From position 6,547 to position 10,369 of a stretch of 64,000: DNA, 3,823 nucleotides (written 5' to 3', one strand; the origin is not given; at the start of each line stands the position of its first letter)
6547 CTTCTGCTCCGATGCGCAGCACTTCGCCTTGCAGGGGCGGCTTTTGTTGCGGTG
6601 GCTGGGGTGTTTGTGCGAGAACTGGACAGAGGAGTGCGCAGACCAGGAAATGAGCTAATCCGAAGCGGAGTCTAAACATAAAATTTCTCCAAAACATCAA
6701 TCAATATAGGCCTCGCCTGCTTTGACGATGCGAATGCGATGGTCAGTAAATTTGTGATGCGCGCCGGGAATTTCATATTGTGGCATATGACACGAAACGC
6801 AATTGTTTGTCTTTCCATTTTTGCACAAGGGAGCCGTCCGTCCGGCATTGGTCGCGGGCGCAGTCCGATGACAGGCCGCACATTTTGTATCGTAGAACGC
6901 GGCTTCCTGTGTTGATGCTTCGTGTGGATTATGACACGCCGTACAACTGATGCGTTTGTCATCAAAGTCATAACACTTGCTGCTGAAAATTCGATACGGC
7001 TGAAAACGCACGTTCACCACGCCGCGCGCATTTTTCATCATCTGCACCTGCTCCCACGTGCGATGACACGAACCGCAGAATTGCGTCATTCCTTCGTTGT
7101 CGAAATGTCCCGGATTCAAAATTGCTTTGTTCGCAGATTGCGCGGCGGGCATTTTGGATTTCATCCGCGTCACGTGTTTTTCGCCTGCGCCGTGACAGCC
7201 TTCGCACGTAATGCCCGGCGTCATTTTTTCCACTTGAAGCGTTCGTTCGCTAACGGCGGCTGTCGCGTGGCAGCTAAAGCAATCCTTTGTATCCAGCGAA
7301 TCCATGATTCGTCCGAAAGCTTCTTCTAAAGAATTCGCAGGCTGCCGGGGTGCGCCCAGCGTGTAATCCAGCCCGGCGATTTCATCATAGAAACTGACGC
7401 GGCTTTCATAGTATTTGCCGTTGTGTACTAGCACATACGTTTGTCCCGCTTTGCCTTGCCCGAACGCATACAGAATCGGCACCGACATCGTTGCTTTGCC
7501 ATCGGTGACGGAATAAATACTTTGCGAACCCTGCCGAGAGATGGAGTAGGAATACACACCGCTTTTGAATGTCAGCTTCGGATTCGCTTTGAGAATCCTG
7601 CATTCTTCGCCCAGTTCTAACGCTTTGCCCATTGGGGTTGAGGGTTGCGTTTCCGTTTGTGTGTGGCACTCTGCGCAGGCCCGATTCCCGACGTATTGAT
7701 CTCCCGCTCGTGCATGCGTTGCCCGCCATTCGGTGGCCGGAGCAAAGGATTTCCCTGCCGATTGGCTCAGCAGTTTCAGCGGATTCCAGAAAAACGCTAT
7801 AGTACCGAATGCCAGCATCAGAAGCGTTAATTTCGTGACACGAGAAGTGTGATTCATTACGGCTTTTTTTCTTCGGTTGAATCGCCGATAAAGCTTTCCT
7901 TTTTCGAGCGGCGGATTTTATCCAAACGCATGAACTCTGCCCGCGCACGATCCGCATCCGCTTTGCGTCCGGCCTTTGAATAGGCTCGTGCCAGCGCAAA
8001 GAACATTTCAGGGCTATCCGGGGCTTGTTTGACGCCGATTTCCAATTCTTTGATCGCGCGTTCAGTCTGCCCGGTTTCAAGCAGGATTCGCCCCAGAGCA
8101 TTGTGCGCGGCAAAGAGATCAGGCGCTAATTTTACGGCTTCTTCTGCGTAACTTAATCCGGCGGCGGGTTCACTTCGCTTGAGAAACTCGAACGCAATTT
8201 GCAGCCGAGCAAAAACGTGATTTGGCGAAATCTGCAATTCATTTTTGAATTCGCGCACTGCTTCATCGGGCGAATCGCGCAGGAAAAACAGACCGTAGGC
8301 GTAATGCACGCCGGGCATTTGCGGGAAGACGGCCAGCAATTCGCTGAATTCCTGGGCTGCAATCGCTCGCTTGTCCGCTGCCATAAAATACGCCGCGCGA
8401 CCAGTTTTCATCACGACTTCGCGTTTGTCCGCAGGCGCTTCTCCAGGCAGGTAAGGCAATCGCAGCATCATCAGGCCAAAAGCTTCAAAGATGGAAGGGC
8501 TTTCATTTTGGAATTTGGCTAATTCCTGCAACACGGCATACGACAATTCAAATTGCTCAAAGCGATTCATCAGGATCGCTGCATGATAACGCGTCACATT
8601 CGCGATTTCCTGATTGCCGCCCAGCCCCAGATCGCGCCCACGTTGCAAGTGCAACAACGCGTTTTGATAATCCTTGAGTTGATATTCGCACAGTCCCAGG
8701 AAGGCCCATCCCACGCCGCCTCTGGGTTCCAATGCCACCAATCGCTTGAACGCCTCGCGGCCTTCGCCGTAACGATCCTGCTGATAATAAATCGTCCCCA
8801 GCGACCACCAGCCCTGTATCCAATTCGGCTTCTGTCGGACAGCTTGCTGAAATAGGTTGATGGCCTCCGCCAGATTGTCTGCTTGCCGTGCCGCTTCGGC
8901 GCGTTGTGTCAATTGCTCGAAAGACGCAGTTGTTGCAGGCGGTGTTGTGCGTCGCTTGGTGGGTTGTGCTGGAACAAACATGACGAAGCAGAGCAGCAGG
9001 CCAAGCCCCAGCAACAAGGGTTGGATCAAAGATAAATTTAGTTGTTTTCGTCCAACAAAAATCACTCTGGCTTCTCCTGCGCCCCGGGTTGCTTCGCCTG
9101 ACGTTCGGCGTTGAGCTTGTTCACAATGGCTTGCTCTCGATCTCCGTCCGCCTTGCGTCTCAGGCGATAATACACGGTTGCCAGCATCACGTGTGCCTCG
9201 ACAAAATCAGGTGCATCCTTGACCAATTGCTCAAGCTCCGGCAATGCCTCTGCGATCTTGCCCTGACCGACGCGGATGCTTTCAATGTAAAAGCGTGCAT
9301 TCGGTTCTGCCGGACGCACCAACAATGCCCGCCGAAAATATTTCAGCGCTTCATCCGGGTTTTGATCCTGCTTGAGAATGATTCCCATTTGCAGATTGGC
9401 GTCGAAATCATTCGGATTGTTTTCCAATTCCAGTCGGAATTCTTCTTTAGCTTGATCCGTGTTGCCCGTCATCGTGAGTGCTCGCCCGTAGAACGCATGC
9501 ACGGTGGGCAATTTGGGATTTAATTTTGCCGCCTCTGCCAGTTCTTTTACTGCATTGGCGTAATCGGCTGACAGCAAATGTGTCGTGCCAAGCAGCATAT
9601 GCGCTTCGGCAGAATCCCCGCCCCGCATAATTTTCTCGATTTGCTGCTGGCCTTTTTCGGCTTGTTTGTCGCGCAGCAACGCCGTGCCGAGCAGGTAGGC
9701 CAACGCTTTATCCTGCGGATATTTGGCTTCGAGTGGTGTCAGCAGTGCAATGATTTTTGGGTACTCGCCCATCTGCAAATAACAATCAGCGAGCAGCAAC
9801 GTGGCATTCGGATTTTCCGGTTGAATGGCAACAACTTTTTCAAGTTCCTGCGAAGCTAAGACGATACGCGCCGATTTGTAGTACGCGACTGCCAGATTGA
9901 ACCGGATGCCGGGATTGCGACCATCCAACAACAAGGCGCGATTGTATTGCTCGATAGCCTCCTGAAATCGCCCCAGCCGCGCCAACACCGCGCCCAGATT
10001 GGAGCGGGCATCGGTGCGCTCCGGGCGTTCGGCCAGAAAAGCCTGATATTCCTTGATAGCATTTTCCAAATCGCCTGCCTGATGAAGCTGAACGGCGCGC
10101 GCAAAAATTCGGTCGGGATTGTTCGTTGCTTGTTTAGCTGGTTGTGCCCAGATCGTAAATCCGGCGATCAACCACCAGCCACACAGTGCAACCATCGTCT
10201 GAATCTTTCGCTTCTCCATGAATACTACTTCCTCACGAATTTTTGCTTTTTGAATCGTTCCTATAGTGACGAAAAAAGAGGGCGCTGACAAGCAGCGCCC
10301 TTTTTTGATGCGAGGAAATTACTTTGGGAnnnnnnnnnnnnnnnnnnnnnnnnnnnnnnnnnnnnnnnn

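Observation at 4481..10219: Translationally coupled, all-secreted operon: TPR - TPR - heptaheme cytochrome c - Acidobacterial VWA protein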

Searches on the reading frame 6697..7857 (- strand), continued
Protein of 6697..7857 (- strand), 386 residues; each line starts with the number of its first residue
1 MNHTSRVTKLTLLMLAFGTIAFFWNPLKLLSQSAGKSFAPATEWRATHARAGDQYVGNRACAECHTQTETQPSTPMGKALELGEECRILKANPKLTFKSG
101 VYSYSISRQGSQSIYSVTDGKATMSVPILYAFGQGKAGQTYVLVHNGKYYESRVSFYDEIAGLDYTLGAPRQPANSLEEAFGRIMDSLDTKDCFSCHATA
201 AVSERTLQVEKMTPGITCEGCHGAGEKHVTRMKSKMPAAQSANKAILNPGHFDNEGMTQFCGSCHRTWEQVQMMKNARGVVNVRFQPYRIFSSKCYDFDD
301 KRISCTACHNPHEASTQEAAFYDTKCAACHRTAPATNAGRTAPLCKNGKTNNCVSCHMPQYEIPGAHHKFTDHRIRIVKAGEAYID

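Call 78: search_protein_families(library=pfam, alignment_id=A4, max_evalue=0.00001)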
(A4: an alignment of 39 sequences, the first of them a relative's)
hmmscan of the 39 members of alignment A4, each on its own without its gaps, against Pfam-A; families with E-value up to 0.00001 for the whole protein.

A. member 1, L067:11621-12763:+ (380 aa): 1 family
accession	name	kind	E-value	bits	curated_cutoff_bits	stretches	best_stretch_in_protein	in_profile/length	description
PF01594.21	AI-2E_transport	-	1.2e-29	104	34.3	1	27-356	5-326/327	AI-2E family transporter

B. families by the number of members that match (of 39 scanned): 51 families (the first 25 are shown)
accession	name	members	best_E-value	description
PF00933.27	Glyco_hydro_3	4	7.9e-44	Glycosyl hydrolase family 3 N terminal domain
PF01915.27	Glyco_hydro_3_C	3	5.2e-61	Glycosyl hydrolase family 3 C-terminal domain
PF14310.12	Fn3-like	3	1.9e-26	Fibronectin type III-like domain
PF00890.30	FAD_binding_2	2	8.3e-92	FAD binding domain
PF10566.15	Glyco_hydro_97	1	2.6e-108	Glycoside hydrolase 97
PF07995.17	GSDH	1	1e-105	Glucose / Sorbosone dehydrogenase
PF00728.28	Glyco_hydro_20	1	4.7e-96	Glycosyl hydrolase family 20, catalytic domain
PF16499.11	Melibiase_2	1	1.2e-82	Alpha galactosidase A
PF00455.28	DeoRC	1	2.1e-54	DeoR C terminal sensor domain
PF14508.12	GH97_N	1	3.9e-49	Glycosyl-hydrolase 97 N-terminal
PF01593.30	Amino_oxidase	1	2.2e-47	Flavin containing amine oxidoreductase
PF01343.23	Peptidase_S49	1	6.4e-36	Peptidase family S49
PF02878.22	PGM_PMM_I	1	5.3e-34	Phosphoglucomutase/phosphomannomutase, alpha/beta/alpha domain I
PF14509.12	GH97_C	1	3.4e-32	Glycosyl-hydrolase 97 C-terminal, oligomerisation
PF01435.24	Peptidase_M48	1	4.4e-32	Peptidase family M48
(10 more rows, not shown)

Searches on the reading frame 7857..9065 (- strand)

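Call 5: search_protein_families(library=pfam, proteins=[window:7857-9065:-], max_evalue=0.01)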
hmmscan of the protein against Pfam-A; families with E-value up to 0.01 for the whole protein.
window:7857-9065:- (402 aa): 20 families
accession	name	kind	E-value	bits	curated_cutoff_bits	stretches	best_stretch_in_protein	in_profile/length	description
PF13432.12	TPR_16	-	3.7e-21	75.6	32.7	4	89-142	3-56/65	Tetratricopeptide repeat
PF07719.23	TPR_2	-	2.3e-20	71.4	27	2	85-114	3-32/34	Tetratricopeptide repeat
PF13428.12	TPR_14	-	8.8e-19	66.6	23.5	2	319-361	2-44/44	Tetratricopeptide repeat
PF14559.12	TPR_19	-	2.8e-15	56.8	25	2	297-354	4-61/68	Tetratricopeptide repeat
PF13414.12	TPR_11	-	6.3e-15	55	26.8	2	62-96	7-41/42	TPR repeat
PF13181.12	TPR_8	-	8e-13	47.9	25.7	0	84-114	2-32/34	Tetratricopeptide repeat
PF00515.34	TPR_1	-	8.8e-13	47.9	27.8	0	52-81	4-33/34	Tetratricopeptide repeat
PF13431.12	TPR_17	-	2.2e-10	40.4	24.4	1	307-338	2-33/34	Tetratricopeptide repeat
PF24575.1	TPR_Slam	-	2e-08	35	35.2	0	54-104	50-102/104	Surface lipoprotein assembly modifier, N-terminal TPR repeats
PF23914.1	TPR_CcmH_CycH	-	2.2e-08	34.6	42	1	46-115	9-82/158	Cytochrome c-type biogenesis protein H TPR domain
PF13424.12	TPR_12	-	1.3e-07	32.2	30.1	0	318-371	3-64/77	Tetratricopeptide repeat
PF13371.12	TPR_9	-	1.4e-07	31.9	35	0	297-354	8-65/73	Tetratricopeptide repeat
PF12895.13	ANAPC3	-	6.6e-07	30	27.2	0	53-108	27-81/82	Anaphase-promoting complex, cyclosome, subunit 3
PF13174.12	TPR_6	-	8.7e-07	29.6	26.3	0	88-114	5-31/33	Tetratricopeptide repeat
PF13176.12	TPR_7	-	2.4e-05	24.5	27.9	0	356-386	3-33/36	Tetratricopeptide repeat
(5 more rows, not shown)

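Call 6: search_protein_families(library=ncbifam, proteins=[window:7857-9065:-], max_evalue=0.01)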
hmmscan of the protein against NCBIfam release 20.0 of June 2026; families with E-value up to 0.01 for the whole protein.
window:7857-9065:- (402 aa): 24 families
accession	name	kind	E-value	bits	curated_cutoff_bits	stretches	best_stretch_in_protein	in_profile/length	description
TIGR02917.1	PEP_TPR_lipo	equivalog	7.4e-23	80.4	312.2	1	56-372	574-891/899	XrtA/PEP-CTERM system TPR-repeat protein PrsT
NF040959.1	MamA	equivalog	1.5e-17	63.8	200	2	265-368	52-155/204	magnetosome protein MamA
NF033920.0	C39_PA2778_fam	equivalog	2.6e-13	50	150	2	45-143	152-250/255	PA2778 family cysteine peptidase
TIGR02521.1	type_IV_pilW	equivalog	1.2e-12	47.9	154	1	327-374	40-87/234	type IV pilus biogenesis/stability protein PilW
TIGR02552.1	LcrH_SycD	equivalog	5.5e-10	39.1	104.8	1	84-146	19-81/136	SycD/LcrH family type III secretion system chaperone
NF052415.1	T3SS_chap_SctY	equivalog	1.1e-09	38.8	70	1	312-380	34-105/106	type III secretion apparatus assembly chaperone SctY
NF033762.1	social_mot_Tgl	equivalog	1.2e-09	37.9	225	1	236-377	50-195/252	social motility TPR repeat lipoprotein Tgl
NF008520.0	PRK11447.1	equivalog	7.8e-09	33.9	858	1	307-386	259-339/1157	cellulose synthase complex outer membrane protein BcsC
TIGR00540.1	TPR_hemY_coli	hypoth_equivalog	1e-08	34.4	142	1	288-375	296-382/385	heme biosynthesis-associated TPR protein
NF008391.2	PRK11189.1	equivalog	2.5e-08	33.8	250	0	233-294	81-145/297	lipoprotein NlpI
NF040561.1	PrimPol_Msp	equivalog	3.9e-08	32.3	200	1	50-99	26-75/515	CRISPR-associated primase-polymerase type A1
NF008757.0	PRK11788.1-5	equivalog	5.9e-07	29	363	0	53-111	184-242/388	lipopolysaccharide assembly protein LapB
NF007302.0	PRK09782.1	equivalog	2.1e-06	26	1223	1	263-373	592-701/990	phage receptor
TIGR04510.1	mod_pep_cyc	subfamily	8.3e-06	24.6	400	0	265-383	482-599/814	putative peptide modification system cyclase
TIGR03939.1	PGA_TPR_OMP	equivalog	2e-05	23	366.65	0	47-115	84-152/800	poly-beta-1,6 N-acetyl-D-glucosamine export porin PgaA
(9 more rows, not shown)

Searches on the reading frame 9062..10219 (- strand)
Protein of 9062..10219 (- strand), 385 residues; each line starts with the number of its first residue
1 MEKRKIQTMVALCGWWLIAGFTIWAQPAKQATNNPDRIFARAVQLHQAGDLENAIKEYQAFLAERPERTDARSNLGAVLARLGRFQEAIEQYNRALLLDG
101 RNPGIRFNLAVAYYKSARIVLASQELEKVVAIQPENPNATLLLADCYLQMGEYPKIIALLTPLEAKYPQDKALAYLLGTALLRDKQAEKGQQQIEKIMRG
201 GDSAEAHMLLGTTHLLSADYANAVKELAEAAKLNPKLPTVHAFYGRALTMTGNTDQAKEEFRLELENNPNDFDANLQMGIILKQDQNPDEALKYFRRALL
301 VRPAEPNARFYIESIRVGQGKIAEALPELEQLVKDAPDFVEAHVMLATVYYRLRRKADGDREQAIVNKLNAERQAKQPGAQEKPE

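Call 5: search_protein_families(library=pfam, proteins=[window:9062-10219:-], max_evalue=0.01)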
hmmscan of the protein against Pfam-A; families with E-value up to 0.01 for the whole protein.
window:9062-10219:- (385 aa): 34 families (the best 25 are shown)
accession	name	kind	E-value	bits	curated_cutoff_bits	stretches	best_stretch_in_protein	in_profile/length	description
PF14559.12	TPR_19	-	1.1e-34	119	25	5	45-97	1-53/68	Tetratricopeptide repeat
PF07719.23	TPR_2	-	2.2e-31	105.8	27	3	71-101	3-33/34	Tetratricopeptide repeat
PF13432.12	TPR_16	-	2.1e-29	102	32.7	2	47-96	9-58/65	Tetratricopeptide repeat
PF13428.12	TPR_14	-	6.6e-29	97.9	23.5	2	74-111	6-43/44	Tetratricopeptide repeat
PF13414.12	TPR_11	-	1.2e-28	98.9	26.8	3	80-115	5-40/42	TPR repeat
PF13431.12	TPR_17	-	1e-22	78.9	24.4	2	126-157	2-33/34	Tetratricopeptide repeat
PF00515.34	TPR_1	-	3.7e-21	74.4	27.8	2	70-100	2-32/34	Tetratricopeptide repeat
PF12895.13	ANAPC3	-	1.9e-20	73.3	27.2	2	127-195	13-80/82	Anaphase-promoting complex, cyclosome, subunit 3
PF13181.12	TPR_8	-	8.2e-20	69.7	25.7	1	71-100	3-32/34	Tetratricopeptide repeat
PF23914.1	TPR_CcmH_CycH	-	3.7e-18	66.3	42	3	198-303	44-152/158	Cytochrome c-type biogenesis protein H TPR domain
PF13371.12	TPR_9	-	2e-17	63.4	35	3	76-142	2-68/73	Tetratricopeptide repeat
PF24575.1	TPR_Slam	-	5.8e-15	56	35.2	1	39-79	51-91/104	Surface lipoprotein assembly modifier, N-terminal TPR repeats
PF13424.12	TPR_12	-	1e-14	54.9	30.1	2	71-133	5-75/77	Tetratricopeptide repeat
PF13174.12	TPR_6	-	9.4e-12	45.2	26.3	0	273-298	1-26/33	Tetratricopeptide repeat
PF25063.1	ARM_TT21_C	-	2.3e-11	44.4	35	1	62-137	122-198/209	Tetratricopeptide repeat protein 21 C-terminal ARM domain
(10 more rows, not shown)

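Call 6: search_protein_families(library=ncbifam, proteins=[window:9062-10219:-], max_evalue=0.01)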
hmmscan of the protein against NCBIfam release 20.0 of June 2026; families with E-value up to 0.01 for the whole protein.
window:9062-10219:- (385 aa): 34 families (the best 25 are shown)
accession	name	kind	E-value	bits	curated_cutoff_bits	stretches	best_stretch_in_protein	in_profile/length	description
NF040959.1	MamA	equivalog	3.4e-46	157.3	200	5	147-271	47-172/204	magnetosome protein MamA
TIGR02917.1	PEP_TPR_lipo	equivalog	2e-37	128.6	312.2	1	28-356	220-549/899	XrtA/PEP-CTERM system TPR-repeat protein PrsT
TIGR02521.1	type_IV_pilW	equivalog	4.5e-25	88.6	154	2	30-185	60-216/234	type IV pilus biogenesis/stability protein PilW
NF033762.1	social_mot_Tgl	equivalog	5.3e-22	78.4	225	2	250-356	43-149/252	social motility TPR repeat lipoprotein Tgl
TIGR02552.1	LcrH_SycD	equivalog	6.9e-22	77.6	104.8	2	36-138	19-121/136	SycD/LcrH family type III secretion system chaperone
NF052415.1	T3SS_chap_SctY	equivalog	4.2e-15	56.2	70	1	135-210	4-83/106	type III secretion apparatus assembly chaperone SctY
NF033758.1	gliding_GltE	equivalog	1.4e-13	50.6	225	3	260-361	74-172/411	adventurous gliding motility TPR repeat lipoprotein GltE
TIGR02795.1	tol_pal_ybgF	equivalog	2.1e-13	50.9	90.1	1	212-296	10-100/119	tol-pal system protein YbgF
NF033920.0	C39_PA2778_fam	equivalog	1.1e-11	44.7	150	1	21-98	176-253/255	PA2778 family cysteine peptidase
TIGR00990.1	3a0801s09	subfamily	1.4e-11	43.8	757.25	2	35-154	430-559/615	mitochondrial import receptor subunit TOM70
NF052400.1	M48_BAM_BepA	equivalog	3.2e-11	42.7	570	3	30-155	302-427/483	beta-barrel assembly-enhancing protease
NF008391.2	PRK11189.1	equivalog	7.6e-11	42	250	2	51-141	81-171/297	lipoprotein NlpI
TIGR03939.1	PGA_TPR_OMP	equivalog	1.3e-10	40.2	366.65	1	29-188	13-171/800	poly-beta-1,6 N-acetyl-D-glucosamine export porin PgaA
NF011721.1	PRK15174.1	equivalog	1.9e-10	39.6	1200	2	209-291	289-371/656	Vi polysaccharide transport protein VexE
NF047371.1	FlcA_CTERM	equivalog_domain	2.7e-10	39.4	300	1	51-153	415-523/646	periplasmic flagellar collar protein FlcA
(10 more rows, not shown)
